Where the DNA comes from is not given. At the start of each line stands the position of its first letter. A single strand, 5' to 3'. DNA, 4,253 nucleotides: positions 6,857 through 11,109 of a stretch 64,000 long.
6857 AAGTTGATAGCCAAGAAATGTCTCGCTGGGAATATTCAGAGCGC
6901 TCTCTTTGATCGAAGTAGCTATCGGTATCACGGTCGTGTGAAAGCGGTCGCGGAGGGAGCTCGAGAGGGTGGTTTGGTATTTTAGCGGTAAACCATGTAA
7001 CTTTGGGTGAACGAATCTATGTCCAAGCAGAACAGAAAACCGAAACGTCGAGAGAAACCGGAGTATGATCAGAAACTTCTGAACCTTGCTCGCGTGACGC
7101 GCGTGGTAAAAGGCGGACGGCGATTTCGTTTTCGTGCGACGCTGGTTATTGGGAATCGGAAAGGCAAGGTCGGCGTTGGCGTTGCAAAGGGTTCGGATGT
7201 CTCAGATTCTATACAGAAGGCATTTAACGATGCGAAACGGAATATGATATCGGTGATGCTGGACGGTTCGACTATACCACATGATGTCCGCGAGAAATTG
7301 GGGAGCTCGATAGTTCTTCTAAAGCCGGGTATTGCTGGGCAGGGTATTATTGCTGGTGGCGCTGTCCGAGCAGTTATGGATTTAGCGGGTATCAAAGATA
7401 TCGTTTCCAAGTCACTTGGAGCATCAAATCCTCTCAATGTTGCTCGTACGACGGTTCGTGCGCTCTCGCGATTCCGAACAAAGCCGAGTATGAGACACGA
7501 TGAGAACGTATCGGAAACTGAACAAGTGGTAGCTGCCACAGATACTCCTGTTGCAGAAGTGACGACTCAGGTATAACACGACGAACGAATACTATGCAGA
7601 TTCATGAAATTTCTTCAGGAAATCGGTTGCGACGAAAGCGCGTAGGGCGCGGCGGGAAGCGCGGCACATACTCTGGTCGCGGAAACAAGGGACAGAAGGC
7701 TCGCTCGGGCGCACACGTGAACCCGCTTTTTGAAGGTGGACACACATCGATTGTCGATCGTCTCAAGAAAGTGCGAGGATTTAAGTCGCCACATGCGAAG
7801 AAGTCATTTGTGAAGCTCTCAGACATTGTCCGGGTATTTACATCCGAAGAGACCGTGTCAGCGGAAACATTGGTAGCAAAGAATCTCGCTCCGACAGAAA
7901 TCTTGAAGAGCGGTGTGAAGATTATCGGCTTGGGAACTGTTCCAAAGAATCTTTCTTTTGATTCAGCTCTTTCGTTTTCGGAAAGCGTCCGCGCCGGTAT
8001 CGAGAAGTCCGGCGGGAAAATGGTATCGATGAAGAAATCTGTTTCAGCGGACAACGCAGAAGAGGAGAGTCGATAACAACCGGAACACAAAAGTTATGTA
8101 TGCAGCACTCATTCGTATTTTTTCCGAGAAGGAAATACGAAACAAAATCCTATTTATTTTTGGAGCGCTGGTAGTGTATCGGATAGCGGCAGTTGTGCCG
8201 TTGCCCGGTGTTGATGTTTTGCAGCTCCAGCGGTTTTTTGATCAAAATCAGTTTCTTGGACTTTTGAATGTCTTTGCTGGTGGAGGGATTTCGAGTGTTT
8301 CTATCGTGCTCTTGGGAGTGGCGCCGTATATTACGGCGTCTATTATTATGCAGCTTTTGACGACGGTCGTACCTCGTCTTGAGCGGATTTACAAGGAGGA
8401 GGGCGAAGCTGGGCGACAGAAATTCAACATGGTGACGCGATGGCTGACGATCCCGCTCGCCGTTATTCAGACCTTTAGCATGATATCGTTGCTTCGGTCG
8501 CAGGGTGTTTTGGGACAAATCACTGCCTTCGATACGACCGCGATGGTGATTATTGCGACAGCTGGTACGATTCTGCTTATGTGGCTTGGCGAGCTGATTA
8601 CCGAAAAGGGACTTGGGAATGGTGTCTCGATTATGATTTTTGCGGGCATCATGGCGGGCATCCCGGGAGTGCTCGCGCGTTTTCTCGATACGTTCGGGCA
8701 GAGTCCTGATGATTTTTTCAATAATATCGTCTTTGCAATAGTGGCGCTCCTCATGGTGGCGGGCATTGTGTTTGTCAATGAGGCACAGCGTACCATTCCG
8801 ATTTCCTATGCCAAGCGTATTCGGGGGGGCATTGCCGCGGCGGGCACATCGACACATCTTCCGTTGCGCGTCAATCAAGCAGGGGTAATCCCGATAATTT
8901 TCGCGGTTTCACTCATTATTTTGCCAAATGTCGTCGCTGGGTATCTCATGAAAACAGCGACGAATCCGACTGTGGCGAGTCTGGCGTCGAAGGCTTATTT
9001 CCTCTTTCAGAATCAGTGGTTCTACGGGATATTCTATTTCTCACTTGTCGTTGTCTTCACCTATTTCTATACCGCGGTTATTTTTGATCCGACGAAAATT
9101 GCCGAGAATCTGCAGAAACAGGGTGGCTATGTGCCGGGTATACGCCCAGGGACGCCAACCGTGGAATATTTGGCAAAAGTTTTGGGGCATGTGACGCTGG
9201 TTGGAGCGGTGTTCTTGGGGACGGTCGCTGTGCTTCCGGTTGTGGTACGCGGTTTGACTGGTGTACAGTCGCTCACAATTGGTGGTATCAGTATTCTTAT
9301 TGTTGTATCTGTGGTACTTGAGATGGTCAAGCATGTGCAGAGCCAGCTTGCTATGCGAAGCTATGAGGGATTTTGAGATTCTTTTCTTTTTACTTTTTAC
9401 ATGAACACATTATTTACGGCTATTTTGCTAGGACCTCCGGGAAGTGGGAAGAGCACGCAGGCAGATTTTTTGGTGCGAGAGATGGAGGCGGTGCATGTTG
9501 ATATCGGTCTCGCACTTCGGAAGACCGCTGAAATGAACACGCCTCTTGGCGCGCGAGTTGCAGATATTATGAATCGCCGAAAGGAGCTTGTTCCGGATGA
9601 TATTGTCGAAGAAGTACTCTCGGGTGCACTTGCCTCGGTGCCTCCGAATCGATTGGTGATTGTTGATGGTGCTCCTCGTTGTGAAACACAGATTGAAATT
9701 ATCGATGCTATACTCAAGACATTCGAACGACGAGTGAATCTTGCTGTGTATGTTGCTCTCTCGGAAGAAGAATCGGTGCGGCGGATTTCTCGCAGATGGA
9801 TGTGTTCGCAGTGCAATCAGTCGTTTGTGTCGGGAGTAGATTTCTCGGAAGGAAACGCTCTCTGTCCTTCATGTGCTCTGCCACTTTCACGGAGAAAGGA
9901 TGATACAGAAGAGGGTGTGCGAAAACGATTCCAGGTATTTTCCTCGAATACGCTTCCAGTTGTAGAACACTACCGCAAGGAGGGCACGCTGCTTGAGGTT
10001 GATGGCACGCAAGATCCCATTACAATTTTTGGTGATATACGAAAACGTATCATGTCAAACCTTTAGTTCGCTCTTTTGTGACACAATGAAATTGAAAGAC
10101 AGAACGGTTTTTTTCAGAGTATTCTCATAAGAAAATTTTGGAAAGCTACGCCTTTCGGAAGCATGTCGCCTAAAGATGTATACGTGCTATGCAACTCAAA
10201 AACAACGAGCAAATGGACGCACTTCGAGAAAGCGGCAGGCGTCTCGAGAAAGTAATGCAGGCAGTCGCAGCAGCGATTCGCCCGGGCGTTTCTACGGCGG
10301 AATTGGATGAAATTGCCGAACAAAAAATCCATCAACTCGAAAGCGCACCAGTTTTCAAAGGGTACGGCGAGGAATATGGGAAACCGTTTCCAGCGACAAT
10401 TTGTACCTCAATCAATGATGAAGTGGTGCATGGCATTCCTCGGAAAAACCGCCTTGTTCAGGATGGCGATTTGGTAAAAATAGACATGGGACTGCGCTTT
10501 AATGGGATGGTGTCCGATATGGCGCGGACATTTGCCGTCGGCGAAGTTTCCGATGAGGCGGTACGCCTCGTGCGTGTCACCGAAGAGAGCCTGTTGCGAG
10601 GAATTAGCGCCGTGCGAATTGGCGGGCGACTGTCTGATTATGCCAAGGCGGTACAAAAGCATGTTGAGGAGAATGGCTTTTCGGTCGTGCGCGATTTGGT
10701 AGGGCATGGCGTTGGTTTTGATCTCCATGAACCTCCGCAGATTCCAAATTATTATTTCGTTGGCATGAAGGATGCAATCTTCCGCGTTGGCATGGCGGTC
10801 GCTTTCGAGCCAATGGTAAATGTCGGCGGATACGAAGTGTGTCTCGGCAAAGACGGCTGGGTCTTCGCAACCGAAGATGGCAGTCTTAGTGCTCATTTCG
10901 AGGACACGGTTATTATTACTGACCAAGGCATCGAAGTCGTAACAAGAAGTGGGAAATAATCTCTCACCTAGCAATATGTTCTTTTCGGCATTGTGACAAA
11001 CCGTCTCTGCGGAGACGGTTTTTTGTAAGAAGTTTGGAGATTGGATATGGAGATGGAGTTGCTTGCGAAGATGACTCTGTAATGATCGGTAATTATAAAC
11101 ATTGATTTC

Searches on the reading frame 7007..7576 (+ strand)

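Call 7: search_protein_families(library=pfam, proteins=[window:7007-7576:+], max_evalue=0.001)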
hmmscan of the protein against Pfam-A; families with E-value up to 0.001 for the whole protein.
window:7007-7576:+ (189 aa): 2 families
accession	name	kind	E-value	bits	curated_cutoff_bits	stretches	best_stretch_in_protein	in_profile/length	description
PF00333.26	Ribosomal_S5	-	1.8e-23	82.8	27.1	1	21-83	2-64/65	Ribosomal protein S5, N-terminal domain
PF03719.21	Ribosomal_S5_C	-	2.4e-21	75.4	21.5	1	97-158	2-63/71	Ribosomal protein S5, C-terminal domain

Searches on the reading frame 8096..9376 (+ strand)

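Call 7: search_protein_families(library=pfam, proteins=[window:8096-9376:+], max_evalue=0.001)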
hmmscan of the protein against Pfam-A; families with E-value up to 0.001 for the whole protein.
window:8096-9376:+ (426 aa): 1 family
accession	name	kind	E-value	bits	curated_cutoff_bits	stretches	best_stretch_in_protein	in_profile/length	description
PF00344.25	SecY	-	2.1e-100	336.5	32.2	1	69-411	1-306/306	SecY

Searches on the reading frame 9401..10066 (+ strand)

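Call 7: search_protein_families(library=pfam, proteins=[window:9401-10066:+], max_evalue=0.001)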
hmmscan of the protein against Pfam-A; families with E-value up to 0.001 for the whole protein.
window:9401-10066:+ (221 aa): 4 families
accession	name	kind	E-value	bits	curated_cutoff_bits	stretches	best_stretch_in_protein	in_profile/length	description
PF00406.28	ADK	-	3.1e-30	105.7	26.8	1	9-195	1-150/151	Adenylate kinase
PF13207.12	AAA_17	-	9.7e-16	58.7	27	1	10-131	1-121/136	AAA domain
PF13238.12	AAA_18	-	2e-07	32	29.4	1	8-132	2-111/128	AAA domain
PF13671.12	AAA_33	-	1.9e-05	25.4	27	1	8-132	3-118/143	AAA domain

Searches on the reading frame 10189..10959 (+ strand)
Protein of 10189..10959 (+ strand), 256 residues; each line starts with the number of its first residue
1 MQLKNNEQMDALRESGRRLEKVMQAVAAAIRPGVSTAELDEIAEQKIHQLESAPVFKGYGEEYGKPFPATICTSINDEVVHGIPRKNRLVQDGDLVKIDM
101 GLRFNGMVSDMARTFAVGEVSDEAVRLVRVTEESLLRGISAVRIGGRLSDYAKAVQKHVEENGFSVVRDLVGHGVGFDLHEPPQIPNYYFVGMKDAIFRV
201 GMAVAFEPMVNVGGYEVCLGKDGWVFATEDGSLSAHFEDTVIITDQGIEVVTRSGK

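Call 7: search_protein_families(library=pfam, proteins=[window:10189-10959:+], max_evalue=0.001)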
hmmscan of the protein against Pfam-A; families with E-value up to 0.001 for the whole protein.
window:10189-10959:+ (256 aa): 1 family
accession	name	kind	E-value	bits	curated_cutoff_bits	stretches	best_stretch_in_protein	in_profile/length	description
PF00557.29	Peptidase_M24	-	7.8e-49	166.7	23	1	11-245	2-208/208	Metallopeptidase family M24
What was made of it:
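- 10189..10959 (+): The map gene (methionine aminopeptidase), last gene of the ribosomal/secY/adk cluster. It is the conserved left flank, and the recombination breakpoint lies at its 3' end. Pfam Peptidase_M24, E 7.8e-49 (call 7).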

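Call 11: find_encoding_contigs(protein=window:10189-10959:+, flank=10000, max_places=10)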
Protein window:10189-10959:+ (256 aa): no gene with exactly this product is on record in the collection.
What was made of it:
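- Tried and rejected: Exact look-up of the window's Map protein: not on record (call 11).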

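Call 12: find_related_loci(query=window:10189-10959:+, collection=genome_contigs, flank=10000)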
Query window:10189-10959:+ (256 aa) in genome_contigs; peptide patterns used: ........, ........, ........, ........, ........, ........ (x = any residue, [..] = any of these).
54 stretches matched a pattern; 17 encode a relative of the query (tblastn E <= 1e-3); 17 distinct loci.
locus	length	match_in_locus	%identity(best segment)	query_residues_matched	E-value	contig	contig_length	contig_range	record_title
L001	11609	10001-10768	84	1-256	7e-149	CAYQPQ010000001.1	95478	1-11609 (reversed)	MAG TPA_asm: uncultured Bdellovibrionales bacterium isolate SRP278252_co1_435 genome assembly, contig: NODE_232_length_9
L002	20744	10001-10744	49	3-252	7e-72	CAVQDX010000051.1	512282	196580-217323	MAG: uncultured delta proteobacterium isolate MFD01872.bin.2.71 genome assembly, contig: contig_73690, whole genome shot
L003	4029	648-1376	48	3-252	7e-71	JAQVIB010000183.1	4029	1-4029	MAG: Lachnospiraceae bacterium isolate STE_3 NODE_72659_length_4029_cov_2.392875_Sandtown_E, whole genome shotgun sequen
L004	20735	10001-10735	47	3-253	9e-71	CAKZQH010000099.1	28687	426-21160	MAG TPA_asm: uncultured Nitrospiraceae bacterium isolate SRR5214706_bin.113_CONCOCT_v1.1_MAG genome assembly, contig: ER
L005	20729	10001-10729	48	3-252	4e-70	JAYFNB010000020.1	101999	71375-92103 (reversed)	MAG: Lachnospiraceae bacterium isolate 3C_1 c_3C_000000013809, whole genome shotgun sequence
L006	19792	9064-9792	47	3-252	2e-69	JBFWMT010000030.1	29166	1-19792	MAG: Anaerotignaceae bacterium isolate CA_2019_NHSR_96 NODE_3707_length_29166_cov_6.115569_NHSR, whole genome shotgun se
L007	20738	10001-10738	45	3-252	3e-69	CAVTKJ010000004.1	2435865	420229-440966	MAG: uncultured Chloroflexia bacterium isolate MFD04716.bin.1.82 genome assembly, contig: contig_17145, whole genome sho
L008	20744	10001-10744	44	3-252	2e-68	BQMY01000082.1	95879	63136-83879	MAG: Melioribacteraceae bacterium SCALA702 DNA, sequence082, whole genome shotgun sequence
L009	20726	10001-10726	46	4-252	3e-67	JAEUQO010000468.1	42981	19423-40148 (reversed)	MAG: Acidobacteria bacterium isolate new MAG-253 k141_1812595, whole genome shotgun sequence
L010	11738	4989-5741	45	4-253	3e-66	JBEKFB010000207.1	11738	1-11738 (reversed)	MAG: Bryobacteraceae bacterium isolate SPRUCE 21 SPRUCE_21_207, whole genome shotgun sequence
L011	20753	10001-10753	45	4-253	6e-66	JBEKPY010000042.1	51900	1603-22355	MAG: Bryobacteraceae bacterium isolate SPRUCE 475 SPRUCE_475_42, whole genome shotgun sequence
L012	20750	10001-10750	45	4-252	1e-65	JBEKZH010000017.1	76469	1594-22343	MAG: Bryobacteraceae bacterium isolate SPRUCE 694 SPRUCE_694_17, whole genome shotgun sequence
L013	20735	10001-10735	44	1-252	2e-63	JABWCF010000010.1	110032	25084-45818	MAG: Flavobacteriales bacterium isolate MAG_49 scaffold_128, whole genome shotgun sequence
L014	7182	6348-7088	43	1-254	8e-63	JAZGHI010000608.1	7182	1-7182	MAG: Candidatus Adiutricales bacterium isolate SCS5bin.9 SCS5bin.9_608, whole genome shotgun sequence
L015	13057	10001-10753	41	4-253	3e-62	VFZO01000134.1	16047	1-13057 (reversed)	MAG: Acidobacteria bacterium isolate M_DeepCast_100m_m2_066 M_DeepCast_100m_m2_066_Ga0194119_10007025, whole genome shot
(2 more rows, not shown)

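Call 15: find_related_loci(query=window:10189-10959:+, collection=metagenome_contigs, flank=10000)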
Query window:10189-10959:+ (256 aa) in metagenome_contigs; peptide patterns used: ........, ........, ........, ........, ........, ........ (x = any residue, [..] = any of these).
124 stretches matched a pattern; 25 encode a relative of the query (tblastn E <= 1e-3); 25 distinct loci.
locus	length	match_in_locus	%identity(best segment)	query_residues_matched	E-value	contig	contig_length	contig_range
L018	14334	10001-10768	84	1-256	7e-149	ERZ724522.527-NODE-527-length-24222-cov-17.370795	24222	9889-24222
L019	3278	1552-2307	47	1-252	3e-74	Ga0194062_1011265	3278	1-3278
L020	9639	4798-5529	48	3-253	3e-73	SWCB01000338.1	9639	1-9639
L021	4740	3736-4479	47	3-252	2e-73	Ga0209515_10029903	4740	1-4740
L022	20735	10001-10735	47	3-253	8e-71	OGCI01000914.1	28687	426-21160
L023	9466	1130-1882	45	4-253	1e-67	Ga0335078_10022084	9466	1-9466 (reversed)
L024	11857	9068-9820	45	4-253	1e-67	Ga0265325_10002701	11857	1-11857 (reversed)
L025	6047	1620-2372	45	4-253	2e-67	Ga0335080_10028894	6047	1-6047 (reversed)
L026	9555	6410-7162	45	4-253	3e-66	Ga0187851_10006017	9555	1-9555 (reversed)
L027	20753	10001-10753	45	4-253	4e-65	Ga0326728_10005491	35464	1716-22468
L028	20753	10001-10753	44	4-253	9e-65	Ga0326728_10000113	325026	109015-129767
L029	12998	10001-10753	42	4-253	1e-62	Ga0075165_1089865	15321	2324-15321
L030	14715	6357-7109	41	4-253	3e-62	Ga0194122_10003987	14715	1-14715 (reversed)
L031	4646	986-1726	43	1-254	2e-62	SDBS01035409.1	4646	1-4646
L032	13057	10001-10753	41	4-253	3e-62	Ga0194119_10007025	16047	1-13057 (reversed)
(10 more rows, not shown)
